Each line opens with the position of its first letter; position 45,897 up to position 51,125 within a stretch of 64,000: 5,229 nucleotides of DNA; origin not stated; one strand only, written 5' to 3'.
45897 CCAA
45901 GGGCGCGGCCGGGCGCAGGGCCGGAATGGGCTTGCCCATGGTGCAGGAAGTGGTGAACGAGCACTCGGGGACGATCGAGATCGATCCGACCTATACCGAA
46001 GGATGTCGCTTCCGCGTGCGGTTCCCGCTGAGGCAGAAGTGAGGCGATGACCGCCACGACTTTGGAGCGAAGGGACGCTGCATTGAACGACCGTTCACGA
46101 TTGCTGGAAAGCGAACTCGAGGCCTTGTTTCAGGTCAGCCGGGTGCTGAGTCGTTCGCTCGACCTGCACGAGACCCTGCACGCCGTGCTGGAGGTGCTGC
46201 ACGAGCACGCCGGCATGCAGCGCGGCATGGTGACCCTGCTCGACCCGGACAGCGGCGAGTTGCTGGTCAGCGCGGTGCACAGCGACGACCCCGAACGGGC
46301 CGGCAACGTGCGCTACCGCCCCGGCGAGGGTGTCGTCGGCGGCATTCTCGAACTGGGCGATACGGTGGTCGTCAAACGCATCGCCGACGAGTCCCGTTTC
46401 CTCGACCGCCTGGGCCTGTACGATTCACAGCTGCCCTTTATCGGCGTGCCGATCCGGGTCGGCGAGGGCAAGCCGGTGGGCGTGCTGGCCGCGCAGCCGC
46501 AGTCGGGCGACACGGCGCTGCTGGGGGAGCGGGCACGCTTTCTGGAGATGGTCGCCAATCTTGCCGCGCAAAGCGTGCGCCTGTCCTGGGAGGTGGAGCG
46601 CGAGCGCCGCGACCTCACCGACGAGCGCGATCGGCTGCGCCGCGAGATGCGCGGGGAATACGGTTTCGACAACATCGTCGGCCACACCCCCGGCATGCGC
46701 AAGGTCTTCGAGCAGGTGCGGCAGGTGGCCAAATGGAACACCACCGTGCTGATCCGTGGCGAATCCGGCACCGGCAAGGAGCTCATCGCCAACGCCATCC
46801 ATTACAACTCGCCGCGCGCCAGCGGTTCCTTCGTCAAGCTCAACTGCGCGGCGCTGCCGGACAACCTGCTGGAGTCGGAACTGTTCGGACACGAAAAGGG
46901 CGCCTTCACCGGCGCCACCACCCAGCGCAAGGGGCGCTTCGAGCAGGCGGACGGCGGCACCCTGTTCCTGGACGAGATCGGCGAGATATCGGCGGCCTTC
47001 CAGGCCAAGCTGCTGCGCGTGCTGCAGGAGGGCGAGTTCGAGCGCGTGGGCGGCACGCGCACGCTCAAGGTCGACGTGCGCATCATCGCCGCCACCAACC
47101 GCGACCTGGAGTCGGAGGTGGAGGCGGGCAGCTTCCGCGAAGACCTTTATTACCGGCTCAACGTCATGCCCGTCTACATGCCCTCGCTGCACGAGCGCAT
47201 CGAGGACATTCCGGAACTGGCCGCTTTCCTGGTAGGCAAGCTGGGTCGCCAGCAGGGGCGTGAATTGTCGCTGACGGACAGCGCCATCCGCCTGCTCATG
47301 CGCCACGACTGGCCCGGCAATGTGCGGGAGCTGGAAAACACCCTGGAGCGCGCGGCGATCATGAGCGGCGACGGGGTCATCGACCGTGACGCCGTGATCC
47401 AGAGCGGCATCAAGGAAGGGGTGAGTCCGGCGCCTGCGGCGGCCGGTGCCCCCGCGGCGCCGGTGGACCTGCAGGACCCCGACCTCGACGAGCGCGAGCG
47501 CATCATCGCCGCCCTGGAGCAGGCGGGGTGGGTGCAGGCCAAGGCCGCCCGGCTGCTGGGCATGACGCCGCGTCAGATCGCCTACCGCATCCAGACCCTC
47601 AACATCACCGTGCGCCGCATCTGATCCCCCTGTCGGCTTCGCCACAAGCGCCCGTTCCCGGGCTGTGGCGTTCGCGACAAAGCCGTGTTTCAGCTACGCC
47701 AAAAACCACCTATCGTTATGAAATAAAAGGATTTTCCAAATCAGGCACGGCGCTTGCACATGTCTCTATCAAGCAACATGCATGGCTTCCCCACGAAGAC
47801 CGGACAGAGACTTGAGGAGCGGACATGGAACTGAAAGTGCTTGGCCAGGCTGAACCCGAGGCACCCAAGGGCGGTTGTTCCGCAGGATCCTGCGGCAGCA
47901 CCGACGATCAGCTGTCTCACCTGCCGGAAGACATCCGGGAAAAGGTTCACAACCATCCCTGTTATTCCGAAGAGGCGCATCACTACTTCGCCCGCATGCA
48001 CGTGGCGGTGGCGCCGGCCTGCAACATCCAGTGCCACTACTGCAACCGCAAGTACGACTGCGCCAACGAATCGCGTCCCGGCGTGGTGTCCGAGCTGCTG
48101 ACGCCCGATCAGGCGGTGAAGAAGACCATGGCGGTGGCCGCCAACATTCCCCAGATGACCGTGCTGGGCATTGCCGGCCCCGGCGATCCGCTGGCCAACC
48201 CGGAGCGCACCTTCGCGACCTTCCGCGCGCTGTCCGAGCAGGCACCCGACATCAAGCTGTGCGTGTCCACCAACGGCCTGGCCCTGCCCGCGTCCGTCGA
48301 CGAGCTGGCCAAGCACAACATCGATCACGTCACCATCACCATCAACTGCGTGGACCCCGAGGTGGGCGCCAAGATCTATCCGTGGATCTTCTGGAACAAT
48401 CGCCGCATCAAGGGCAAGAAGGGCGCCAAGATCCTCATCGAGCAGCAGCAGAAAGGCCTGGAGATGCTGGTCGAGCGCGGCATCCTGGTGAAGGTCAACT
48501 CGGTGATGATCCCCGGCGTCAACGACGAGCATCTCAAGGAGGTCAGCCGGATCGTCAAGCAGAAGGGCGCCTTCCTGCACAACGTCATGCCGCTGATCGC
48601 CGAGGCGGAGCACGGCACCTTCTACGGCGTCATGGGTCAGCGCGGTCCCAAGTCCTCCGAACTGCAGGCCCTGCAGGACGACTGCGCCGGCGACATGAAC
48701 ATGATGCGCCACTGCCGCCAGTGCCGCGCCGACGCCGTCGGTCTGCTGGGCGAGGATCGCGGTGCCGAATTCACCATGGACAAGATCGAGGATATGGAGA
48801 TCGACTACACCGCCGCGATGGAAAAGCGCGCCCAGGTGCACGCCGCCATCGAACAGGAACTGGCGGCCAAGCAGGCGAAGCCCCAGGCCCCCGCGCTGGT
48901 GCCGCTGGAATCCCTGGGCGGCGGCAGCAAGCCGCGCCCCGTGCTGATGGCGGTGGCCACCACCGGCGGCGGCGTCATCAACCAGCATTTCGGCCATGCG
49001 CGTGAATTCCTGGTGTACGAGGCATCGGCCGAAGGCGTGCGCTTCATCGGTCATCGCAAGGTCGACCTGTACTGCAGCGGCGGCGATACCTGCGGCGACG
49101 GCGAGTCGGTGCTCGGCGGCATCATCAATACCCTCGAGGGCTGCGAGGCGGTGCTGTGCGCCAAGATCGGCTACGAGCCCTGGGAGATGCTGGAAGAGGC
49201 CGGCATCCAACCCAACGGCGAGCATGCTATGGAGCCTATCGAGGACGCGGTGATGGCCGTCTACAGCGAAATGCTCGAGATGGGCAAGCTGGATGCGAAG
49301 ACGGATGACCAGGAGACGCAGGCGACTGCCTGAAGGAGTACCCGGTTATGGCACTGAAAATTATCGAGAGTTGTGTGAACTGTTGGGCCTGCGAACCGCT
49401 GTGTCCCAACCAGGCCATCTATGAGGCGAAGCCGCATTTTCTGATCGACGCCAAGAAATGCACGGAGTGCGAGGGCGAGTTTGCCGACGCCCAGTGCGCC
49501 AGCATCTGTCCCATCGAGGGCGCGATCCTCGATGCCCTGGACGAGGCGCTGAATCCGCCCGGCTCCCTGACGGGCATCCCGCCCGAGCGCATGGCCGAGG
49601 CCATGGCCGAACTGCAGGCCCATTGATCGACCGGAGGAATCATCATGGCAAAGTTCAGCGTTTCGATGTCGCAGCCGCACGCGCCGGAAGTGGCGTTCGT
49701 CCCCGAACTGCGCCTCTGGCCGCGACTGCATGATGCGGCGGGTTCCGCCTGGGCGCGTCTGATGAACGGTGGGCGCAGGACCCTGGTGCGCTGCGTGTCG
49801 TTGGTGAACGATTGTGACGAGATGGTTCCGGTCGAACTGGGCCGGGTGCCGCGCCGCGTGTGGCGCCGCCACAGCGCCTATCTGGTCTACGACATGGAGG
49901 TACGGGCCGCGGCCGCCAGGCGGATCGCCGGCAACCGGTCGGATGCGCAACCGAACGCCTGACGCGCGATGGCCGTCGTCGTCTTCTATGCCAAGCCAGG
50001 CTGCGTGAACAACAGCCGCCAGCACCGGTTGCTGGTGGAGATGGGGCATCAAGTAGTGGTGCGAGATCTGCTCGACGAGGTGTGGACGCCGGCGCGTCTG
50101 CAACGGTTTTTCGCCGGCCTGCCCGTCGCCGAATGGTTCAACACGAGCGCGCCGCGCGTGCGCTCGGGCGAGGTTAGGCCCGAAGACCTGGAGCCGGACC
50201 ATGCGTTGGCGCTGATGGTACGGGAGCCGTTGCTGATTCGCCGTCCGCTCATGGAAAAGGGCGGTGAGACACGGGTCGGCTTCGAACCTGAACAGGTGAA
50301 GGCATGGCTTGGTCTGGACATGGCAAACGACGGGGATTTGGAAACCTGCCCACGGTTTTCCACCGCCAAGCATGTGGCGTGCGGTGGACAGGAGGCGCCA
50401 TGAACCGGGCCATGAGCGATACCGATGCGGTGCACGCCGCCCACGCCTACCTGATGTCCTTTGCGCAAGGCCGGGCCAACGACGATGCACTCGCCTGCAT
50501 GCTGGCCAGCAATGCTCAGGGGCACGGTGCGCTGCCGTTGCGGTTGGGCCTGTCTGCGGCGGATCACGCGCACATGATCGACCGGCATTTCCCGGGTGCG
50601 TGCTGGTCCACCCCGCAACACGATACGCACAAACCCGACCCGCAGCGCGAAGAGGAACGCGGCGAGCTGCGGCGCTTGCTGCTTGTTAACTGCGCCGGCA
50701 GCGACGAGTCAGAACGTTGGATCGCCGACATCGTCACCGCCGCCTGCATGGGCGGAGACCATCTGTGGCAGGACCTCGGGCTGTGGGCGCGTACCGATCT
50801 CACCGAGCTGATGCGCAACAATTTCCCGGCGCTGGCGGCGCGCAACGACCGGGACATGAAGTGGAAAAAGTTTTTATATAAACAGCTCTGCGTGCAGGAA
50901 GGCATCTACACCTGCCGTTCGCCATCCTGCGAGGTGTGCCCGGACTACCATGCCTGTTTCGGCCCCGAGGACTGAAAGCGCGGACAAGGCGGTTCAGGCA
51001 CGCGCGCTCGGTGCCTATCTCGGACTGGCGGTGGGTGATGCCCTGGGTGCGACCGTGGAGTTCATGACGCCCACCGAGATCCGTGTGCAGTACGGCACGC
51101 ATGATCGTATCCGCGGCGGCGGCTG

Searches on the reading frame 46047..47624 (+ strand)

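Call 68: search_protein_families(library=pfam, proteins=[window:46047-47624:+], max_evalue=1e-8)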
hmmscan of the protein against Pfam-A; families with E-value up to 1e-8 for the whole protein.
window:46047-47624:+ (525 aa): 6 families
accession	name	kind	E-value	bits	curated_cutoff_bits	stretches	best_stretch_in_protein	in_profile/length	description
PF00158.32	Sigma54_activat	-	2.2e-76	255.6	20.2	1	210-376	1-167/168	Sigma-54 interaction domain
PF25601.1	AAA_lid_14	-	1.3e-21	76.6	27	1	383-451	2-71/87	AAA+ ATPase lid domain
PF14532.12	Sigma54_activ_2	-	7.6e-21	75.2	25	1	211-381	1-138/138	Sigma-54 interaction domain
PF01590.32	GAF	-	1.6e-16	61.5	22.4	1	39-176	1-132/133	GAF domain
PF13185.12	GAF_2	-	2.4e-13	50.9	28.6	1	38-176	2-134/136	GAF domain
PF02954.25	HTH_8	-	6.7e-13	48.6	22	1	482-516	6-40/42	Bacterial regulatory protein, Fis family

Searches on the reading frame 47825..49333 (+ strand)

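Call 68: search_protein_families(library=pfam, proteins=[window:47825-49333:+], max_evalue=1e-8)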
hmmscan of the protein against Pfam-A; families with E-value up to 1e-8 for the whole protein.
window:47825-49333:+ (502 aa): 2 families
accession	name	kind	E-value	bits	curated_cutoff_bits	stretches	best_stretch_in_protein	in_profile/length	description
PF04055.27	Radical_SAM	-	8.2e-22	78.6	29.5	1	62-240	3-162/166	Radical SAM superfamily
PF02579.22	Nitro_FeMo-Co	-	1.5e-19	70.5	26.3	1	382-479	2-92/94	Dinitrogenase iron-molybdenum cofactor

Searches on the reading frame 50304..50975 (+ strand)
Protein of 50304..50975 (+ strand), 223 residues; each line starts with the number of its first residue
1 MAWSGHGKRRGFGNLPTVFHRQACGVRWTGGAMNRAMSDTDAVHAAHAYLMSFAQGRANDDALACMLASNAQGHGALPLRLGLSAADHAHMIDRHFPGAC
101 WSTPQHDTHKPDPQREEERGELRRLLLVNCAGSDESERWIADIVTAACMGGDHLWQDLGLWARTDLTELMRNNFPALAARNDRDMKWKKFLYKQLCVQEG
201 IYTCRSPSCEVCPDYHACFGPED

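Call 68: search_protein_families(library=pfam, proteins=[window:50304-50975:+], max_evalue=1e-8)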
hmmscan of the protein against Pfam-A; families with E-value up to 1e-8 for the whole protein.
window:50304-50975:+ (223 aa): 1 family
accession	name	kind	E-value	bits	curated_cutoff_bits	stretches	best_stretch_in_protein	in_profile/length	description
PF04891.17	NifQ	-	3.1e-58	197.2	27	1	62-220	1-159/159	NifQ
